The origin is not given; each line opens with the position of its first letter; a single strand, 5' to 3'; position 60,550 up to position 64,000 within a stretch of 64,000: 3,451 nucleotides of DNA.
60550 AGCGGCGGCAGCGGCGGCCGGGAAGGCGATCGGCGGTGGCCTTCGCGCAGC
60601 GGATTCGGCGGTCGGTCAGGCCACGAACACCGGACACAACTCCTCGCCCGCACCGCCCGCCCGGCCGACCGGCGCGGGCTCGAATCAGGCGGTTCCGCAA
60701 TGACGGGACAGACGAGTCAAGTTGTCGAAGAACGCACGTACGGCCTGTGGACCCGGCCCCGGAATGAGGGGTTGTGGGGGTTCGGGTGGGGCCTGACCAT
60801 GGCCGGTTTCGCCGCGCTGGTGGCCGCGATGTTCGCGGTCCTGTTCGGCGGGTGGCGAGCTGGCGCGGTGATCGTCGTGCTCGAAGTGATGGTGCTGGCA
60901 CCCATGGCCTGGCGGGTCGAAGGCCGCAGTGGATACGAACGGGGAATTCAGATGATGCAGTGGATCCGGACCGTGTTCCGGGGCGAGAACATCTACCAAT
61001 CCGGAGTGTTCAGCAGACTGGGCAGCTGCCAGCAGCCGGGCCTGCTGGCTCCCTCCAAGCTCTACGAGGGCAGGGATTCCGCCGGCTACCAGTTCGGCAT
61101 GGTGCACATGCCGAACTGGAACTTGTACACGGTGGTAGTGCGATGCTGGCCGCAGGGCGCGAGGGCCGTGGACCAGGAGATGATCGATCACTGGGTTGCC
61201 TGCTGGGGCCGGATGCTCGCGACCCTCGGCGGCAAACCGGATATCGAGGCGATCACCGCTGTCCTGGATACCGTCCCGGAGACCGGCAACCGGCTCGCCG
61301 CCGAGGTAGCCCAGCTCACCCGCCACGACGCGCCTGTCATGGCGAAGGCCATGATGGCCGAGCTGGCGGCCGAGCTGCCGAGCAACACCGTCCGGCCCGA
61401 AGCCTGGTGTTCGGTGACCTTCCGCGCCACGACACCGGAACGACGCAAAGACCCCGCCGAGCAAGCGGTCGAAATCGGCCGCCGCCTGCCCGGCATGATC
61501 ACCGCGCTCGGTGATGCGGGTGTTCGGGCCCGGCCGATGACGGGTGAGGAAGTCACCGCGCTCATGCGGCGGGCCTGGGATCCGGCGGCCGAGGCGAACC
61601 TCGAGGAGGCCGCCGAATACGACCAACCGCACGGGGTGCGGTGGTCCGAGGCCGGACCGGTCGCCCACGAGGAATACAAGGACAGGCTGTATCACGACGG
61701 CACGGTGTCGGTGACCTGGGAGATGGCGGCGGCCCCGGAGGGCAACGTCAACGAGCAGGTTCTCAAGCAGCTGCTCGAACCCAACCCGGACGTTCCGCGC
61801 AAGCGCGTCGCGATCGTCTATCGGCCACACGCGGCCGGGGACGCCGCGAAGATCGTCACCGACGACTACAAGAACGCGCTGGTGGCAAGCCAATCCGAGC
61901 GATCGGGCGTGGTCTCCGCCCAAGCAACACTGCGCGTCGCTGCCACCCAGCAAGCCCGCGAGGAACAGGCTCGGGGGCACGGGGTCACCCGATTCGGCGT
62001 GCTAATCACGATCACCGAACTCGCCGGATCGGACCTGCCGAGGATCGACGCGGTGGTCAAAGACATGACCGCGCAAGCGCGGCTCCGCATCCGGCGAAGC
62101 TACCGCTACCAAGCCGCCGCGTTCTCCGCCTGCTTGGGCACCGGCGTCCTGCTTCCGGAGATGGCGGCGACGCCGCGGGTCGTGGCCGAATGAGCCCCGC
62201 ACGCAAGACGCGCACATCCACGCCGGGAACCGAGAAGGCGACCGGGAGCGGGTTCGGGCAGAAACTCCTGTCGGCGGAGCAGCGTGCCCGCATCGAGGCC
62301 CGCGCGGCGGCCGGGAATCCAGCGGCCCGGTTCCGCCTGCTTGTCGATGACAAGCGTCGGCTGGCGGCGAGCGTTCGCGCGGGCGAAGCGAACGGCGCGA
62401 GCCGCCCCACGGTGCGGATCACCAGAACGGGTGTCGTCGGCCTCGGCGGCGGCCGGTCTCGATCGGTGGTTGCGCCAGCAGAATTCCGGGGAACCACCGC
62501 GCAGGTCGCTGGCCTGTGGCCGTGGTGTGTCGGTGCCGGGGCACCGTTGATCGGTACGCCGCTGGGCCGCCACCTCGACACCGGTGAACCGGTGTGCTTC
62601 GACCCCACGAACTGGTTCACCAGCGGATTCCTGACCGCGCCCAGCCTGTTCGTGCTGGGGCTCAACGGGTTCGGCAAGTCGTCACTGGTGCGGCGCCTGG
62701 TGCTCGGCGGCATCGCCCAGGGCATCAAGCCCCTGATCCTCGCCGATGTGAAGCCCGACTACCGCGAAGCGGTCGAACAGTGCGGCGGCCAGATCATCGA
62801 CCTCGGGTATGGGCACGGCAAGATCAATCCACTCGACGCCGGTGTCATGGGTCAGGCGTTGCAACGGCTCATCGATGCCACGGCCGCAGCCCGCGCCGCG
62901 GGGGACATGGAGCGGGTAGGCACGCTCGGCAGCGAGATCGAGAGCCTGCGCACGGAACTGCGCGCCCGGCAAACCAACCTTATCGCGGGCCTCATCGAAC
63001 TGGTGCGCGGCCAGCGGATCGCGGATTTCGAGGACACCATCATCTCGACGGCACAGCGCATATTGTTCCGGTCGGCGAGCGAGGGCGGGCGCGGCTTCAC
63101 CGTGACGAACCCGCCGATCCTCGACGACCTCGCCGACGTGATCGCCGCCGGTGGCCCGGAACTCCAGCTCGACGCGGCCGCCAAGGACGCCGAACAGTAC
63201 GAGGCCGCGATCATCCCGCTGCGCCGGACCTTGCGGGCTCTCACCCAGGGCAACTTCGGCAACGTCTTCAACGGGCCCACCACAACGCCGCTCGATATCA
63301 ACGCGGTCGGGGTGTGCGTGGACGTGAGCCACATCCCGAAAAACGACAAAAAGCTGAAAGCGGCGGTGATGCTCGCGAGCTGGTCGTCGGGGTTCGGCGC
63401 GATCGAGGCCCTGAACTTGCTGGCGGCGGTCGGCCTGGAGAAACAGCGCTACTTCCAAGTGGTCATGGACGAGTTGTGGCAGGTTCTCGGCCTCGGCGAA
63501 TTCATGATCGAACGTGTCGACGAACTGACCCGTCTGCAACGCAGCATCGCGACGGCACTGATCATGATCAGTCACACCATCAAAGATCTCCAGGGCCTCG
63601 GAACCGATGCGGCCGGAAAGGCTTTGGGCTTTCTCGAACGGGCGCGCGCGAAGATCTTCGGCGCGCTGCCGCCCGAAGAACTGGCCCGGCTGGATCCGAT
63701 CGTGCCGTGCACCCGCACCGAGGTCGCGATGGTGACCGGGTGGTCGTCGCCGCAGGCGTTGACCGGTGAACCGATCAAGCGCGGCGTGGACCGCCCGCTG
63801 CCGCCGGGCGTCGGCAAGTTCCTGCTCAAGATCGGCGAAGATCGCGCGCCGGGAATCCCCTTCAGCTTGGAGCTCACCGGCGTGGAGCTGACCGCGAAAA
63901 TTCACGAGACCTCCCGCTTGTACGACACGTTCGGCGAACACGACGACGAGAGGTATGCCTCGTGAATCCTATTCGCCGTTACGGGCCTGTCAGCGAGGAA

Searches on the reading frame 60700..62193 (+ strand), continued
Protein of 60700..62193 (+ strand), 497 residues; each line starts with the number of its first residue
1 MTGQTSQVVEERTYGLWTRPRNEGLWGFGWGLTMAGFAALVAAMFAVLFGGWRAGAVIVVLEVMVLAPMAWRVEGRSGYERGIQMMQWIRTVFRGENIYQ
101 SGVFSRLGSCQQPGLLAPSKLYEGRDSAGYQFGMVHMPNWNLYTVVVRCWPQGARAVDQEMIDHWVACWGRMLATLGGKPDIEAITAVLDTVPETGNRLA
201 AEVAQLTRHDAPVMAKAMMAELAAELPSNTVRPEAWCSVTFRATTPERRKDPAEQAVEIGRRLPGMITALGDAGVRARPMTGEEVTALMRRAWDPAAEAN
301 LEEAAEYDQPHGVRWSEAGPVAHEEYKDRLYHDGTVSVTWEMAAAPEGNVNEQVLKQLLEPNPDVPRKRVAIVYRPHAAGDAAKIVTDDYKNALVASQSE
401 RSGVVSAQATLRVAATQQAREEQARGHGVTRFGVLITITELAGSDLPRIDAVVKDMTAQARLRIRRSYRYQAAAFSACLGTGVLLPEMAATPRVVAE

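Call 61: get_annotated_region(hit=H83, flank=13000)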
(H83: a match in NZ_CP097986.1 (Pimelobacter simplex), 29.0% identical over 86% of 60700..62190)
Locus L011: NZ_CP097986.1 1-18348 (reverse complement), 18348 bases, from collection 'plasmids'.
description: Pimelobacter simplex strain N39 plasmid pB-N39, complete sequence
organism: Pimelobacter simplex (NCBI taxid 2045)
taxonomy: Bacteria; Actinomycetota; Actinomycetes; Propionibacteriales; Nocardioidaceae; Pimelobacter; Pimelobacter simplex
host: -; source: -; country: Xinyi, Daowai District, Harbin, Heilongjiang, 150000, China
typing (MOB-suite, as given by PLSDB): non-mobilizable
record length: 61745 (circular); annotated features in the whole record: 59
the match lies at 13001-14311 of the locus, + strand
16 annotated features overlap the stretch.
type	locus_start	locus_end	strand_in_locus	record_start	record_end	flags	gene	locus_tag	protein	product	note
CDS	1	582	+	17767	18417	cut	-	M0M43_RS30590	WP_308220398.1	class F sortase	-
CDS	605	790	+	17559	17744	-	-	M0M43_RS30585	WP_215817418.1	hypothetical protein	-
CDS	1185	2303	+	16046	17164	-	-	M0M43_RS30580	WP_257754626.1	hypothetical protein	-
CDS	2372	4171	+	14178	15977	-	-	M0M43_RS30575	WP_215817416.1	Ig-like domain-containing protein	-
CDS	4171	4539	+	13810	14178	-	-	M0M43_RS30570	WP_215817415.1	hypothetical protein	-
CDS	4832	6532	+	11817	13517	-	-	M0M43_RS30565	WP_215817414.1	PQQ-binding-like beta-propeller repeat protein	-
CDS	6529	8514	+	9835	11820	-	-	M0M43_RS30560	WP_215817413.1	endonuclease/exonuclease/phosphatase family protein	-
CDS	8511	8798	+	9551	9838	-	-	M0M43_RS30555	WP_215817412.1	hypothetical protein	-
CDS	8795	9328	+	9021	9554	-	-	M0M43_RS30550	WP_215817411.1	hypothetical protein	-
CDS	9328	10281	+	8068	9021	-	-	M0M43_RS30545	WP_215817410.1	DUF6668 family protein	-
CDS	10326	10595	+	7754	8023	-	-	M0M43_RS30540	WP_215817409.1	hypothetical protein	-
CDS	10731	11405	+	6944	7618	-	-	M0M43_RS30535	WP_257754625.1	hypothetical protein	-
CDS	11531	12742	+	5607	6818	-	-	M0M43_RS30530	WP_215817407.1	hypothetical protein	-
CDS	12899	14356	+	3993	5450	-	-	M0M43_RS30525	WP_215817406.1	SCO6880 family protein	-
CDS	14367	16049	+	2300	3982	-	-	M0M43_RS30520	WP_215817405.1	ATP/GTP-binding protein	-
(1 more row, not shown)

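Call 62: get_annotated_region(hit=H89, flank=13000)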
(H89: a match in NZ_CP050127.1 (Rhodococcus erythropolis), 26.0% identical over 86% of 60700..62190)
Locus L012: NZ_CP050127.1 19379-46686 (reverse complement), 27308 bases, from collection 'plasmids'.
description: Rhodococcus erythropolis strain KB1 plasmid plas4, complete sequence
organism: Rhodococcus erythropolis (NCBI taxid 1833)
taxonomy: Bacteria; Actinomycetota; Actinomycetes; Mycobacteriales; Nocardiaceae; Rhodococcus; Rhodococcus erythropolis
host: -; source: pure culture,petroleum-contaminated soil; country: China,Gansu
typing (MOB-suite, as given by PLSDB): non-mobilizable
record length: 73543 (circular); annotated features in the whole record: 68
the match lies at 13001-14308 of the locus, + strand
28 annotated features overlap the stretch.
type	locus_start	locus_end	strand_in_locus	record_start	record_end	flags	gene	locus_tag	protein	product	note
CDS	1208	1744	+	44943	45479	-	-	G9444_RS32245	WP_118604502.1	hypothetical protein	-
CDS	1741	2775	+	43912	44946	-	-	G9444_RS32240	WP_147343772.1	DUF6545 domain-containing protein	-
CDS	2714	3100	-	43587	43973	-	-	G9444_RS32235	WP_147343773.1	hypothetical protein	-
CDS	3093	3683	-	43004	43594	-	-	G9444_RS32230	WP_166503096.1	helix-turn-helix transcriptional regulator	-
CDS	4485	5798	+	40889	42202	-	-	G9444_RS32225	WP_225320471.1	cutinase family protein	-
CDS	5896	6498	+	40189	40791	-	-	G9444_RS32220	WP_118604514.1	lytic transglycosylase domain-containing protein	-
CDS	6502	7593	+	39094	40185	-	-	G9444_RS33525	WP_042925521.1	NlpC/P60 family protein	-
CDS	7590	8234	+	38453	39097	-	-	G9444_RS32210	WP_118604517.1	hypothetical protein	-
CDS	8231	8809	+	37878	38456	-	-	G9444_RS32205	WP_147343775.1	hypothetical protein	-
CDS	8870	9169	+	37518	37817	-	-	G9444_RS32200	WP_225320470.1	hypothetical protein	-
CDS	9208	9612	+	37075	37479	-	-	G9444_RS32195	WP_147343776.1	hypothetical protein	-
CDS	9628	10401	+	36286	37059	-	-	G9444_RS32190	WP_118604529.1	hypothetical protein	-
CDS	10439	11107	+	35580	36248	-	-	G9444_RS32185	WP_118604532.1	hypothetical protein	-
CDS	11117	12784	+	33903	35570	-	-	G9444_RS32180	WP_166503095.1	hypothetical protein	-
CDS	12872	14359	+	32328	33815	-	-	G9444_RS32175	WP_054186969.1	SCO6880 family protein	-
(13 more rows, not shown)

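Call 63: get_annotated_region(hit=H100, flank=13000)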
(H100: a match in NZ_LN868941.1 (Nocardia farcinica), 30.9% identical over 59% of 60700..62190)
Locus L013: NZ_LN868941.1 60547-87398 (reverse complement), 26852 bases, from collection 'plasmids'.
description: Nocardia farcinica strain NCTC11134 plasmid 4, complete sequence
organism: Nocardia farcinica (NCBI taxid 37329)
taxonomy: Bacteria; Actinomycetota; Actinomycetes; Mycobacteriales; Nocardiaceae; Nocardia; Nocardia farcinica
host: -; source: not known; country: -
typing (MOB-suite, as given by PLSDB): mobilizable; relaxase MOBP
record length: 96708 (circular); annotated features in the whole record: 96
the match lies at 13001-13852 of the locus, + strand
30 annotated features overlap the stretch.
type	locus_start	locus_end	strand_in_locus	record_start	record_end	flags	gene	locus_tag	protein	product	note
CDS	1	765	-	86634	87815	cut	-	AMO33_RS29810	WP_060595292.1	MAB_1171c family putative transporter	-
CDS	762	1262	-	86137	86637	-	-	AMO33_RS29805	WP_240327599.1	hypothetical protein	-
CDS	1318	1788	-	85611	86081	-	-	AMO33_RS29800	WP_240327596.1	hypothetical protein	-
CDS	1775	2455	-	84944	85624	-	-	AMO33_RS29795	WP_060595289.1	hypothetical protein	-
CDS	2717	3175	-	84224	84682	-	-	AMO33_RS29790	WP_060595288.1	helix-turn-helix transcriptional regulator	-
CDS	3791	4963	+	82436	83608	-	-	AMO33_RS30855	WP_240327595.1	hypothetical protein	-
CDS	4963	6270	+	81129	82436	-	-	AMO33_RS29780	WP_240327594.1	cutinase family protein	-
CDS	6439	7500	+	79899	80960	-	-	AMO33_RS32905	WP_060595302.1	NlpC/P60 family protein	-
CDS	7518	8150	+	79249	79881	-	-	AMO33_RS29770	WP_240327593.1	hypothetical protein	-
CDS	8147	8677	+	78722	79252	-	-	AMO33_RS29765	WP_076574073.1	hypothetical protein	-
CDS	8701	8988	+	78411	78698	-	-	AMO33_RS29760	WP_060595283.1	hypothetical protein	-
CDS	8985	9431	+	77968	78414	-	-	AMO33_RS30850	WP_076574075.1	hypothetical protein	-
CDS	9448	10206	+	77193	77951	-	-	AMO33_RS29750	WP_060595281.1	hypothetical protein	-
CDS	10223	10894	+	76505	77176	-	-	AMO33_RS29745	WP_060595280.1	hypothetical protein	-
CDS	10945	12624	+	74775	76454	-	-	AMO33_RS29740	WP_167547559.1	hypothetical protein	-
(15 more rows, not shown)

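Call 78: search_protein_families(library=pfam, proteins=[L007:10729-11502:+, L005:4548-5489:+, L013:3791-4963:+, L012:4485-5798:+, L013:4963-6270:+, L006:4202-5482:+], max_evalue=0.01)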
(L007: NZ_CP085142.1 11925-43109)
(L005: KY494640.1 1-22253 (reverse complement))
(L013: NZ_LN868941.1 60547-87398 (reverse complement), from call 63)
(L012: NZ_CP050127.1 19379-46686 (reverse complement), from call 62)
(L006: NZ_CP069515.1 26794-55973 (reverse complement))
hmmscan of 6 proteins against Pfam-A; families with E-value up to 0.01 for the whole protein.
L007:10729-11502:+ (257 aa): 7 families
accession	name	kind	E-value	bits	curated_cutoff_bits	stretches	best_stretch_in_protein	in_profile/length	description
PF12146.15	Hydrolase_4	-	3.7e-14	53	27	1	27-153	6-129/239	Serine aminopeptidase, S33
PF00561.26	Abhydrolase_1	-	3.2e-13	50.3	25.8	1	27-175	2-145/245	alpha/beta hydrolase fold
PF12697.13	Abhydrolase_6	-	1.2e-11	46.1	26.3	1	28-236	1-214/217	Alpha/beta hydrolase family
PF00326.27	Peptidase_S9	-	2.3e-06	27.7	22.6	1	48-247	10-209/213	Prolyl oligopeptidase family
PF06821.19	Ser_hydrolase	-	9e-05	22.9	22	1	87-164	45-95/172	Serine hydrolase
PF12048.14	DUF3530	-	9.4e-05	22.3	29.8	1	82-159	180-250/310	Protein of unknown function (DUF3530)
PF07859.19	Abhydrolase_3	-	0.00028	21.1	25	1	93-226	67-207/210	alpha/beta hydrolase fold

L005:4548-5489:+ (313 aa): 0 families

L013:3791-4963:+ (390 aa): 0 families

L012:4485-5798:+ (437 aa): 2 families
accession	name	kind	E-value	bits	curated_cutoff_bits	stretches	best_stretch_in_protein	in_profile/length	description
PF01083.28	Cutinase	-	2.2e-11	44.4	25.9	1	109-286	25-149/173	Cutinase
PF08237.17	PE-PPE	-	0.0009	19.2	21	1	144-220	17-94/228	PE-PPE domain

L013:4963-6270:+ (435 aa): 2 families
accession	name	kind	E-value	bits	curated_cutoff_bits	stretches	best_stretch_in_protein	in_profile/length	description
PF01083.28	Cutinase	-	8.3e-13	49.1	25.9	1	102-282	24-149/173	Cutinase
PF08237.17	PE-PPE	-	0.0088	16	21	0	139-211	22-93/228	PE-PPE domain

L006:4202-5482:+ (426 aa): 0 families

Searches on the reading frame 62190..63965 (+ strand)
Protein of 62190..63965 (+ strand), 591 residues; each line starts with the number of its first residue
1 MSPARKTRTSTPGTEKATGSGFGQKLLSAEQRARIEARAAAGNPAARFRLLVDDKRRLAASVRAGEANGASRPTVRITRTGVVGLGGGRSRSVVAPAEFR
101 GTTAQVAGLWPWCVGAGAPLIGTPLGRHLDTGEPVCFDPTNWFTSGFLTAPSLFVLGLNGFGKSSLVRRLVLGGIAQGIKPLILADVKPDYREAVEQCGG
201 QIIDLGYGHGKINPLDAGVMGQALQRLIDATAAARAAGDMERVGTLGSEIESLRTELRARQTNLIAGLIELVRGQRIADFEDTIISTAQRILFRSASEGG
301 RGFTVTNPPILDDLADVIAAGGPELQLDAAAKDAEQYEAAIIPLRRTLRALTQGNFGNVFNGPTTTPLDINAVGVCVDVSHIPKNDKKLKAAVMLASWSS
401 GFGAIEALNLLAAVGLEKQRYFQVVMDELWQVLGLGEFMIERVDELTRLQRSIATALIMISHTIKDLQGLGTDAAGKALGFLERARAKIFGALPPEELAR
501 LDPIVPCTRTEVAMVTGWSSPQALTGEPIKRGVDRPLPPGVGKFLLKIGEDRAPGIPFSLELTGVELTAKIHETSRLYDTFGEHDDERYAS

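Call 26: search_protein_families(library=pfam, proteins=[window:62190-63965:+], max_evalue=0.05)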
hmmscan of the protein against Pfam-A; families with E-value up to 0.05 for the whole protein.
window:62190-63965:+ (591 aa): 0 families

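Call 27: search_protein_families(library=ncbifam, proteins=[window:62190-63965:+], max_evalue=0.01)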
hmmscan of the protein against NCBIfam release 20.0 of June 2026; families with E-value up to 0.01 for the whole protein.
window:62190-63965:+ (591 aa): 3 families
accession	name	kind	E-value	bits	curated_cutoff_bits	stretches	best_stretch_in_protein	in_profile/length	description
NF045975.1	VirB4_plasma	equivalog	2.8e-14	51.8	590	1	110-216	478-581/894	Mbov_0397 family ICE element conjugal transfer ATPase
TIGR02746.1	TraC-F-type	equivalog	6.3e-07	27.7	567.05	1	339-469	569-690/800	type IV secretion system protein TraC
NF045971.1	conju_CD1110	equivalog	2.9e-06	25.8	325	1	148-384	413-600/752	VirB4-like conjugal transfer ATPase, CD1110 family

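Call 58: find_encoding_contigs(protein=window:62190-63965:+, flank=10000, max_places=3)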
Protein window:62190-63965:+ (591 aa): no gene with exactly this product is on record in the collection.
